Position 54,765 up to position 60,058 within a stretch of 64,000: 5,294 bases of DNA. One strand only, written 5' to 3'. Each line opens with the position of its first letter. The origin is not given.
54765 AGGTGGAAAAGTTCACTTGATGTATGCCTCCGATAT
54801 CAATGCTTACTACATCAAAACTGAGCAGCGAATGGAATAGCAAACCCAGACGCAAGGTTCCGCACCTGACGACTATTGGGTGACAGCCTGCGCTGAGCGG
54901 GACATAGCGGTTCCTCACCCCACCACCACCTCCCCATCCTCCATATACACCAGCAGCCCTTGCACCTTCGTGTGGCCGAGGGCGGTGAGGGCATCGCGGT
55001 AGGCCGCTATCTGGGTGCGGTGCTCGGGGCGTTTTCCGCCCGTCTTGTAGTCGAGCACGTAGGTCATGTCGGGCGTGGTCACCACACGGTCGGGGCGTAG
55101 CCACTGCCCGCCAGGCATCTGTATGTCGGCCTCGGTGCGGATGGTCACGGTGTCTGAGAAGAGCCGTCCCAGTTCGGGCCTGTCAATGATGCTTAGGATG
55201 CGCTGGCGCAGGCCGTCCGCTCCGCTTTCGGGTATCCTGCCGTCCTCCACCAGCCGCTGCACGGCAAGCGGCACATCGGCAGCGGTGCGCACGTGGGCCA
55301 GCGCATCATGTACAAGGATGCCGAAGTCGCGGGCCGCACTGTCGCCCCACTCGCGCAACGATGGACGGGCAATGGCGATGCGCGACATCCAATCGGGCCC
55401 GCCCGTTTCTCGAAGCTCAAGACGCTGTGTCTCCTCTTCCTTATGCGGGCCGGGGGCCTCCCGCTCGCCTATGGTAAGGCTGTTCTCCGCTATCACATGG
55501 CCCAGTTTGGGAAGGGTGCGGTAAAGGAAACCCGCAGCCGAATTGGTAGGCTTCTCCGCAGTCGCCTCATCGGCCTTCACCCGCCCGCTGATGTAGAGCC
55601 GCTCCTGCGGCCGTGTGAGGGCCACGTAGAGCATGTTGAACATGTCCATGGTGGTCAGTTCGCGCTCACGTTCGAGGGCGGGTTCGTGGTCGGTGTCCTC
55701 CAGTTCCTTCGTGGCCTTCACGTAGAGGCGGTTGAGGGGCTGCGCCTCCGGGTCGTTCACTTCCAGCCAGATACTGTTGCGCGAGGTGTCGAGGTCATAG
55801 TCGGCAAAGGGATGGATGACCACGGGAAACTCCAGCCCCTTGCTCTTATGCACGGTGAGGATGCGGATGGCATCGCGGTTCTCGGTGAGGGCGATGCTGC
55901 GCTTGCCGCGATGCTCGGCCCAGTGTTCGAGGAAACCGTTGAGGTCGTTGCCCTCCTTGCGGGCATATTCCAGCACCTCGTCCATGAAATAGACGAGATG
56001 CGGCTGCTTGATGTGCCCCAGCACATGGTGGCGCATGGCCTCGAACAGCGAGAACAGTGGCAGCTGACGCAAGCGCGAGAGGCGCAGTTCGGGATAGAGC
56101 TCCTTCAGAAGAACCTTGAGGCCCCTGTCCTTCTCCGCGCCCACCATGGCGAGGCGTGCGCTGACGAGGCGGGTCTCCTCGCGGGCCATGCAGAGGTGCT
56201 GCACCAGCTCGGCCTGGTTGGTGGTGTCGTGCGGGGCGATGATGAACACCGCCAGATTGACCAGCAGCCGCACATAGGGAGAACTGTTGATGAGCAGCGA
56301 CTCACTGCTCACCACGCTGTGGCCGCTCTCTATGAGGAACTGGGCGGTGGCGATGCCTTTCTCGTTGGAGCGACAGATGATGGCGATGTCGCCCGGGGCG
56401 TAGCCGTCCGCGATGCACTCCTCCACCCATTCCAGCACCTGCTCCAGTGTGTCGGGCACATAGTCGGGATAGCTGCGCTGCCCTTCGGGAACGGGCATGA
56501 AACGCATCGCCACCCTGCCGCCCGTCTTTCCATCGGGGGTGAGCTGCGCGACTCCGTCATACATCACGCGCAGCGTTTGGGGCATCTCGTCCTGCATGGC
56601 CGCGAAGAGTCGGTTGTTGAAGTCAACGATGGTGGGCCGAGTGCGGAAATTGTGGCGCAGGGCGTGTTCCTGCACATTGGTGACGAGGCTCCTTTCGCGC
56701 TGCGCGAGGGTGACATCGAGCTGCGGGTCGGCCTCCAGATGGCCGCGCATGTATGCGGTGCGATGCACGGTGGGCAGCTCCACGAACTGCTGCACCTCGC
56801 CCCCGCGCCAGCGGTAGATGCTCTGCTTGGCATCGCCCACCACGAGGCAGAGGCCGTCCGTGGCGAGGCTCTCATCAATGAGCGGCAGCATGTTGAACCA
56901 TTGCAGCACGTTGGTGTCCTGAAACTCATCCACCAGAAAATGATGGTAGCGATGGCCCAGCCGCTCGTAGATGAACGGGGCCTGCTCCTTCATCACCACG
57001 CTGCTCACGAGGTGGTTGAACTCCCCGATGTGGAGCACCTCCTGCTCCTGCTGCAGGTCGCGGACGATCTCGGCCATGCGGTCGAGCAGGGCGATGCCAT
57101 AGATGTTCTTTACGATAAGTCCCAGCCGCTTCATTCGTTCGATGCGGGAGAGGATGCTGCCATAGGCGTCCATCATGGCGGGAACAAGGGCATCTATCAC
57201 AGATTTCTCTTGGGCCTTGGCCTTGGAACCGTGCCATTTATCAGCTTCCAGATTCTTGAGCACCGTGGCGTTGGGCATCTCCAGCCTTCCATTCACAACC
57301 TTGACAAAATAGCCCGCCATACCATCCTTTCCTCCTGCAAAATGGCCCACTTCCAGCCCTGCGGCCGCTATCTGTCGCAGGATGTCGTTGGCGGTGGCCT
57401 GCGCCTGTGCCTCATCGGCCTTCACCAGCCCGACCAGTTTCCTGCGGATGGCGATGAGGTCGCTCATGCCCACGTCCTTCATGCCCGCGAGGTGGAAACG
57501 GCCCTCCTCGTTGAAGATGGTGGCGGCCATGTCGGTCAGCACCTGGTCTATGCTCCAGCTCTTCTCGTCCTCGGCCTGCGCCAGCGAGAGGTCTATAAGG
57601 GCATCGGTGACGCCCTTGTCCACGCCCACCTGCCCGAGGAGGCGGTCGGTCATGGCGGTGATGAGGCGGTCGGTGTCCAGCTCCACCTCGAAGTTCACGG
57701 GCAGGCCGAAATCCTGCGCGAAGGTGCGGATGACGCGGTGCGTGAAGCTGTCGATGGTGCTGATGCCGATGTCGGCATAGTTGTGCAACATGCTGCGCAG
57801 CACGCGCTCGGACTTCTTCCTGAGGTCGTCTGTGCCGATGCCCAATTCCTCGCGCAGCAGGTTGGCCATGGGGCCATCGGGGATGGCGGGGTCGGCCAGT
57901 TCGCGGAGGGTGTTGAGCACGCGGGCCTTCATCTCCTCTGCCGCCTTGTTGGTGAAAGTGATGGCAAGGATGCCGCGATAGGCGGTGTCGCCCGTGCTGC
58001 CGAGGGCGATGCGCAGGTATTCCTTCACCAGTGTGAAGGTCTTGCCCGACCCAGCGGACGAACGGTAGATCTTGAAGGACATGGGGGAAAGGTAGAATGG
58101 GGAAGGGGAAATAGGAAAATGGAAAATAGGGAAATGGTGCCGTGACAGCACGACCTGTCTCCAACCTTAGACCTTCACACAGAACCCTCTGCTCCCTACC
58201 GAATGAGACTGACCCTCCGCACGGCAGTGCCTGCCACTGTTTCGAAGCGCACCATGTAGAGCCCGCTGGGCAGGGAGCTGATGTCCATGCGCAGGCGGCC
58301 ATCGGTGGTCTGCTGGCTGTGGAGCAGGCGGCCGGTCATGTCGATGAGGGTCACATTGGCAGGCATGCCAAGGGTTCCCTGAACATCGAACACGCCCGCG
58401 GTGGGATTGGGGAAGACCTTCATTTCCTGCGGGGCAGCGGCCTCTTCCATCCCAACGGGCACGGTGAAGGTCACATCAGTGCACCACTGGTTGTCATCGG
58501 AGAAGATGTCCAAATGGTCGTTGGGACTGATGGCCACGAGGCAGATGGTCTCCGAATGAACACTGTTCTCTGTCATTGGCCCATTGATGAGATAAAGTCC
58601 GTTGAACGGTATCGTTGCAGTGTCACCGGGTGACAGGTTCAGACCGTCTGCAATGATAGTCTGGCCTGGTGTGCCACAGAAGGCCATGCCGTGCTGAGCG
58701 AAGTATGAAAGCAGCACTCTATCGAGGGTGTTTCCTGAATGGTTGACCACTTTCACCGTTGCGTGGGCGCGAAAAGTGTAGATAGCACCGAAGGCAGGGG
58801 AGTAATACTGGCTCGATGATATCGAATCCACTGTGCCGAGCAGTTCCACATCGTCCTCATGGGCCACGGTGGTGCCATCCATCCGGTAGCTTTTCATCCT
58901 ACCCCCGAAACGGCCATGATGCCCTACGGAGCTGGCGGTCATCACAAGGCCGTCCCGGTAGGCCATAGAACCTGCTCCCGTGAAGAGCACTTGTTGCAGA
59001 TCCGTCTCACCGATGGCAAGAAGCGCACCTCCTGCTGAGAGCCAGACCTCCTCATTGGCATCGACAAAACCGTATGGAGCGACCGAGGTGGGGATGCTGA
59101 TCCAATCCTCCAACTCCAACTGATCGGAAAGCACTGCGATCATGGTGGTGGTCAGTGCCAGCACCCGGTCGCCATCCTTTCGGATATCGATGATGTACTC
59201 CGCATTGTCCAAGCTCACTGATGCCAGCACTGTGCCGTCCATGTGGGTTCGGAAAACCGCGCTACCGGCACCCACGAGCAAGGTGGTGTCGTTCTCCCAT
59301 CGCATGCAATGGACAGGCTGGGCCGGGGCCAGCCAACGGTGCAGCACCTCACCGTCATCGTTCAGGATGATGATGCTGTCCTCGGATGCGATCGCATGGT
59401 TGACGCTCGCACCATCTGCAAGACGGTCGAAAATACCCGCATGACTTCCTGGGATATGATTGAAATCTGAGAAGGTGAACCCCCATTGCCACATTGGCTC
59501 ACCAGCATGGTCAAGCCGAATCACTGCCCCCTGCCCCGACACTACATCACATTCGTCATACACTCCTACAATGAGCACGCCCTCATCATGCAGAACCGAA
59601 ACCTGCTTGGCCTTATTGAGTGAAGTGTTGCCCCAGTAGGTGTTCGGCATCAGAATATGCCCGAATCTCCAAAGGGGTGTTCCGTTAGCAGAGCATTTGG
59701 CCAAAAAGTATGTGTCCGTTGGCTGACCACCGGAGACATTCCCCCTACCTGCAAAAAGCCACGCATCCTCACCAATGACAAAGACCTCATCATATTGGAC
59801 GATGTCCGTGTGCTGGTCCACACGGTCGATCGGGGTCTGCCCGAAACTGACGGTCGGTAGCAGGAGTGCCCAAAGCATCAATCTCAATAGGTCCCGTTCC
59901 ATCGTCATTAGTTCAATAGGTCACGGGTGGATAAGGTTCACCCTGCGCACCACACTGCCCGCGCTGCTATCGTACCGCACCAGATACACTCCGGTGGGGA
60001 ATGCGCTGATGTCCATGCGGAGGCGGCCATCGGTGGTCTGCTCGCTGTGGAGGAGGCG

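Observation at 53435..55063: Miniature genomic islet inserted in the 3' end of a helicase-nuclease gene, with the displaced gene end still readable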

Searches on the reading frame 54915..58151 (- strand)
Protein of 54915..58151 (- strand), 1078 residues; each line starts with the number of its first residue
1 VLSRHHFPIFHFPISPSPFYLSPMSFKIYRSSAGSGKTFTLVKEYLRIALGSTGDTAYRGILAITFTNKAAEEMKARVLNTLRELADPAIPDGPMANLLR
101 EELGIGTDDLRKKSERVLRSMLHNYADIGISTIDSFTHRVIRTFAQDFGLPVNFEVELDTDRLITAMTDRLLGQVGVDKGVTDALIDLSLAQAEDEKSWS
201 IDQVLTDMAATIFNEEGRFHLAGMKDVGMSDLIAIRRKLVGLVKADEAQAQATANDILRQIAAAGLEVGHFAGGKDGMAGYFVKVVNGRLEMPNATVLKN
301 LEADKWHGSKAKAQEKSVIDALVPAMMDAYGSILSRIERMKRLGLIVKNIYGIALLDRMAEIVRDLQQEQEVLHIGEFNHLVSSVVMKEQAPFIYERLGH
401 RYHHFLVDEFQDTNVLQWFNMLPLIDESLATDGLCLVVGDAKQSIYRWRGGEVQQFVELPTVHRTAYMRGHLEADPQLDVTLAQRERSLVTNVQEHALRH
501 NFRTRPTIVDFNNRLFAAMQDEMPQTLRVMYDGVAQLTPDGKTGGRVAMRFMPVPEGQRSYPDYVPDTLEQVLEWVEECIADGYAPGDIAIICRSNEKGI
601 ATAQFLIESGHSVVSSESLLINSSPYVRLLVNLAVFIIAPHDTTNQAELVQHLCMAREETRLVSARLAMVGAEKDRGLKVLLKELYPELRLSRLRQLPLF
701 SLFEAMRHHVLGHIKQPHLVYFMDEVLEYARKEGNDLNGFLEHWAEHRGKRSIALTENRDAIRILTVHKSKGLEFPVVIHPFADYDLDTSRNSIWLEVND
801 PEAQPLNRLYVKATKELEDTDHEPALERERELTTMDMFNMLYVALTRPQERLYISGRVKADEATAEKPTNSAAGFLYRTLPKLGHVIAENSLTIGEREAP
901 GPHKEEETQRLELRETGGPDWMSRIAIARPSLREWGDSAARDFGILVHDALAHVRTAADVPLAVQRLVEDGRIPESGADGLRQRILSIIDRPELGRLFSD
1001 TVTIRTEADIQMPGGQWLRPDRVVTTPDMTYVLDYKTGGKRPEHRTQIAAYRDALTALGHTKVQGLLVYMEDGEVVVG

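Call 7: search_protein_families(library=pfam, proteins=[window:54915-58082:-], max_evalue=0.01)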
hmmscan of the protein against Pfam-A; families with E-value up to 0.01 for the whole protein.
window:54915-58082:- (1055 aa): 5 families
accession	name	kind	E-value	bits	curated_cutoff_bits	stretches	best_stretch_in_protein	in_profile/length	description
PF00580.27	UvrD-helicase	-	2.3e-37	129.6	23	1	8-435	20-265/271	UvrD/REP helicase N-terminal domain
PF13361.12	UvrD_C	-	2.7e-11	43.9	25.6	1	704-832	252-346/350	UvrD-like helicase C-terminal domain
PF13245.12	AAA_19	-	1.7e-10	41.7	25.1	2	377-424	89-132/134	AAA domain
PF13538.12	UvrD_C_2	-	2e-09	37.6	27.4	1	739-763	2-29/52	UvrD-like helicase C-terminal domain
PF12705.13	PDDEXK_1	-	9.8e-06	26.1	22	1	915-1039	32-176/247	PD-(D/E)XK nuclease superfamily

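Call 9: find_encoding_contigs(protein=window:54915-58082:-, flank=10000, max_places=10)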
Protein window:54915-58082:- (1055 aa): no gene with exactly this product is on record in the collection.

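Call 12: find_related_loci(query=window:54915-58082:-, collection=genome_contigs, flank=10000)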
Query window:54915-58082:- (1055 aa) in genome_contigs; peptide patterns used: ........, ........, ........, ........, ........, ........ (x = any residue, [..] = any of these).
599 stretches matched a pattern (row limit reached: there are more); 543 encode a relative of the query (tblastn E <= 1e-3); the best 80 are kept; 80 distinct loci.
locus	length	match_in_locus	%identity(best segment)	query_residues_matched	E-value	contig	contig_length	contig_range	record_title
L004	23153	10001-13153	47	1-1054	0e+0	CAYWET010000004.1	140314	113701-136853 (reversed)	MAG TPA_asm: uncultured Chryseobacterium sp. isolate SRP334346_co1_109 genome assembly, contig: NODE_162_length_140314_c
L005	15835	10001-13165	46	1-1053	0e+0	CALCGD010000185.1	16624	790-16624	MAG TPA_asm: uncultured Flavobacteriales bacterium isolate ERR2206780_bin.102_CONCOCT_v1.1_MAG genome assembly, contig:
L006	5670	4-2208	51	322-1054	0e+0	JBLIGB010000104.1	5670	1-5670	MAG: Bacteroidia bacterium isolate 3300049783_24 Ga0491198_0028287, whole genome shotgun sequence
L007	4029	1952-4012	48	1-688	0e+0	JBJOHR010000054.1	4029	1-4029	MAG: Bacteroidota bacterium isolate sharkriverslough_2019_sw_WHONDRS-S19S_0042_B_bin.68 scaffold_617908, whole genome sh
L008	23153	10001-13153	47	3-1054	0e+0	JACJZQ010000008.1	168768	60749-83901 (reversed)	MAG: Flavobacteriales bacterium isolate HK-STAS-BACT-68 HK-STAS-BACT-68_8, whole genome shotgun sequence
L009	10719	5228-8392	31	3-1053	0e+0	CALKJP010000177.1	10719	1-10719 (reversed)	MAG: uncultured Bacteroidia bacterium isolate N1_Bin_MAXBIN__135_sub_1 genome assembly, contig: c_000003300040, whole ge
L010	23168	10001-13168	32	3-1053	2e-179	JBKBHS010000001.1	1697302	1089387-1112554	MAG: Bacteroidia bacterium isolate 21I_069.bin.58 NODE_3_length_1697302_cov_67.833188, whole genome shotgun sequence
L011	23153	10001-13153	48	1-1054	0e+0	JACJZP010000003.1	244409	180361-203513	MAG: Flavobacteriales bacterium isolate HK-STAS-BACT-67 HK-STAS-BACT-67_3, whole genome shotgun sequence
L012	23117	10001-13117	34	1-1049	0e+0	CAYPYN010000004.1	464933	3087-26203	MAG TPA_asm: uncultured Bacteroidota bacterium isolate binchicken_co130_117 genome assembly, contig: NODE_15_length_4649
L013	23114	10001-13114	32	3-1055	1e-160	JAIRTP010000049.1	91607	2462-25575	MAG: Bacteroidales bacterium isolate Ct408_bin88 k119_4689572, whole genome shotgun sequence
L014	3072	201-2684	33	1-831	2e-168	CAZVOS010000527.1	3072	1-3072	MAG TPA_asm: uncultured Bacteroidales bacterium isolate SRP178699_co1_517 genome assembly, contig: NODE_51558_length_307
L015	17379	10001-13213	30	3-1053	3e-149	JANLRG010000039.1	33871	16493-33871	MAG: Bacteroidota bacterium isolate OTE_38_concoct_209_sub OTE_38_k141_539192, whole genome shotgun sequence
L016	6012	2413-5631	31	5-1054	1e-148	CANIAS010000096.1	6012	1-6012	MAG: Bacteroidetes bacterium isolate RE-9nov16-37 genome assembly, contig: RE-9nov16-C38872, whole genome shotgun sequen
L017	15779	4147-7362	30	4-1053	7e-147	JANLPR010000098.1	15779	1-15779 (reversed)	MAG: Bacteroidota bacterium isolate OTE_38_metabat_314 OTE_38_k141_3620701, whole genome shotgun sequence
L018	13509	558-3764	30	3-1053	3e-144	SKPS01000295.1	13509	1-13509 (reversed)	MAG: Lentimicrobiaceae bacterium isolate CSSed162cmA_391 CSSed16-2cmA-13571, whole genome shotgun sequence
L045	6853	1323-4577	26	4-1046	2e-111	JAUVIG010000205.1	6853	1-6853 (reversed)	MAG: Chlorobiota bacterium isolate CSMAG_422 CSMAG_422_k127_5713176_length_6853_cov_14.0000, whole genome shotgun sequen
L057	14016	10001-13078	26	4-1055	3e-105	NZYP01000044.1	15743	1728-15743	MAG: Flammeovirgaceae bacterium isolate NAT270 23598, whole genome shotgun sequence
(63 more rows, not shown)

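Call 14: find_encoding_contigs(protein=window:54915-58151:-, flank=10000, max_places=10)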
Protein window:54915-58151:- (1078 aa): no gene with exactly this product is on record in the collection.

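Call 59: search_protein_families(library=pfam, proteins=[L045:4729-4989:+, L045:4964-5488:+, L045:5798-6112:+, L045:6063-6257:+], max_evalue=0.1)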
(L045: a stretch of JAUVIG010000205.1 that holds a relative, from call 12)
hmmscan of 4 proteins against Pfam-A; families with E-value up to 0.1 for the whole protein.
L045:4729-4989:+ (86 aa): 2 families
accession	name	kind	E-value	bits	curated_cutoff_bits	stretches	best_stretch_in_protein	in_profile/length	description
PF03683.19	UPF0175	-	1.2e-23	83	27.9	1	10-83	1-74/75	Uncharacterised protein family (UPF0175)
PF02001.22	DUF134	-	0.067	14.2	27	1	29-75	37-83/98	Protein of unknown function DUF134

L045:4964-5488:+ (174 aa): 2 families
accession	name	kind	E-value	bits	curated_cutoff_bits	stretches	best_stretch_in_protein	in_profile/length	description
PF11848.13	DUF3368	-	1.3e-08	35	27.3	1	121-165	1-45/46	Domain of unknown function (DUF3368)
PF02603.21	Hpr_kinase_N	-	0.059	13.8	24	1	55-98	33-76/125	HPr Serine kinase N terminus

L045:5798-6112:+ (104 aa): 5 families
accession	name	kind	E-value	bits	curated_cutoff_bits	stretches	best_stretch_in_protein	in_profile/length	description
PF18765.7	Polbeta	-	6.5e-17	61.9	26.9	1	12-102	2-90/93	Polymerase beta, Nucleotidyltransferase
PF01909.29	NTP_transf_2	-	9.1e-13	48.9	21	1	11-98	2-92/93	Nucleotidyltransferase domain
PF22600.2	MTPAP-like_central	-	0.00035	21.1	27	1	15-56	35-72/139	Poly(A) RNA polymerase, mitochondrial-like, central palm domain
PF20697.3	NTase-conflict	-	0.012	15.6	24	1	14-70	7-65/259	Pol beta superfamily nucleotidyltransferase in conflict systems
PF12633.13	Adenyl_cycl_N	-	0.062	13.7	27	1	8-47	76-117/199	Adenylate cyclase NT domain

L045:6063-6257:+ (64 aa): 0 families

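Call 68: search_protein_families(library=ncbifam, proteins=[window:54915-58082:-], max_evalue=0.01)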
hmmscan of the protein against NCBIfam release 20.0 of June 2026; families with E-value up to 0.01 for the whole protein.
window:54915-58082:- (1055 aa): 14 families
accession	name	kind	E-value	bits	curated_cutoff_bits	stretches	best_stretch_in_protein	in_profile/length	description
NF010485.0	PRK13909.1-2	equivalog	1.2e-85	288.5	650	3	469-1051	400-903/909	RecB-like helicase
NF010487.0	PRK13909.1-4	equivalog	4.9e-70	236.9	759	4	3-140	6-134/924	RecB-like helicase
TIGR00609.1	recB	equivalog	8e-46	156.7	696.05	2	9-433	17-424/1175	exodeoxyribonuclease V subunit beta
TIGR02784.1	addA_alphas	equivalog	3.3e-45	154.9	860.75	2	9-843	18-879/1138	double-strand break repair helicase AddA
TIGR02785.1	addA_Gpos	equivalog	2.9e-41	141.3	707.65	3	730-844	775-889/1234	helicase-exonuclease AddAB subunit AddA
NF010484.0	PRK13909.1-1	equivalog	1.7e-36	125.4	1074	3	6-151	10-155/945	RecB-like helicase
NF010486.0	PRK13909.1-3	equivalog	4e-32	111.2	1109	3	3-133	7-130/921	RecB-like helicase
TIGR01073.1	pcrA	equivalog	6.6e-28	97.5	911.2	2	341-435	171-262/725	DNA helicase PcrA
NF008743.0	PRK11773.1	equivalog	8.4e-28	97.1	965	3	361-433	196-264/720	DNA helicase II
TIGR01075.1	uvrD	equivalog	2.3e-27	95.6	1144.45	2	355-434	184-260/715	DNA helicase II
NF008128.0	PRK10876.1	equivalog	1.6e-24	85.7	1697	2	7-434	23-431/1181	exodeoxyribonuclease V subunit beta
TIGR01074.1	rep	equivalog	6.9e-21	74.2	951.45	2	337-436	164-260/668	DNA helicase Rep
NF008172.0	PRK10919.1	equivalog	1.2e-16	60.1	1168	2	354-436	182-261/673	DNA helicase Rep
NF008276.0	PRK11054.1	equivalog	5.6e-08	31.7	543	1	375-431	427-481/684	DNA helicase IV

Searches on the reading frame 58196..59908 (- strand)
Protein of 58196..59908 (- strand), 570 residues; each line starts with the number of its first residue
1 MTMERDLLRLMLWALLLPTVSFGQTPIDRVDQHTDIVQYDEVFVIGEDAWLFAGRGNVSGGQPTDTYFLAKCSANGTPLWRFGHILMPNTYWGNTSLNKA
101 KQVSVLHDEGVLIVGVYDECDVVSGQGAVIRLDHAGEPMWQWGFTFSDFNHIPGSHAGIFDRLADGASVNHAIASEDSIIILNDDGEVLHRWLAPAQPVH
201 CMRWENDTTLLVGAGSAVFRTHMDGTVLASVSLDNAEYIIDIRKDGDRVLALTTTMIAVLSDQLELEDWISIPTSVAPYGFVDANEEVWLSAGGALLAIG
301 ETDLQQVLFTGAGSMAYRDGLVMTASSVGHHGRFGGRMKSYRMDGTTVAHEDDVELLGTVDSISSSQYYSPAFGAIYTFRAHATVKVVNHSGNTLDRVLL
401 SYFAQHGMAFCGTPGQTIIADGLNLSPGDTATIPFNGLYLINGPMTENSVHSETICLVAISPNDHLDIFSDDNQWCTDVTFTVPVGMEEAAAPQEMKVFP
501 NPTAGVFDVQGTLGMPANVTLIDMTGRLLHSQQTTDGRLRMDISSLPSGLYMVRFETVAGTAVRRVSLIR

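Call 59: search_protein_families(library=pfam, proteins=[L091:161-1135:-], max_evalue=0.1)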
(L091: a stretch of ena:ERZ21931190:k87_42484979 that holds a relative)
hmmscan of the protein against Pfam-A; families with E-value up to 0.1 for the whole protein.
L091:161-1135:- (324 aa): 3 families
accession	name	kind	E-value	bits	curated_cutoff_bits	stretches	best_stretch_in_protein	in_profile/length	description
PF13360.13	PQQ_2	-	0.002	18.3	27.6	1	139-251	3-95/233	Outer membrane protein assembly factor BamB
PF12894.13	ANAPC4_WD40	-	0.026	15.2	22.9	0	197-217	59-79/91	Anaphase-promoting complex subunit 4 WD40 domain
PF23691.1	YmgL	-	0.051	14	27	0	83-95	14-26/36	YmgL-like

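Call 68: search_protein_families(library=ncbifam, proteins=[L091:161-1135:-], max_evalue=0.01)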
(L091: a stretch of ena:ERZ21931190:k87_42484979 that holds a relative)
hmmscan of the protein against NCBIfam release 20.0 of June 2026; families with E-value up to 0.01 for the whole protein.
L091:161-1135:- (324 aa): 0 families
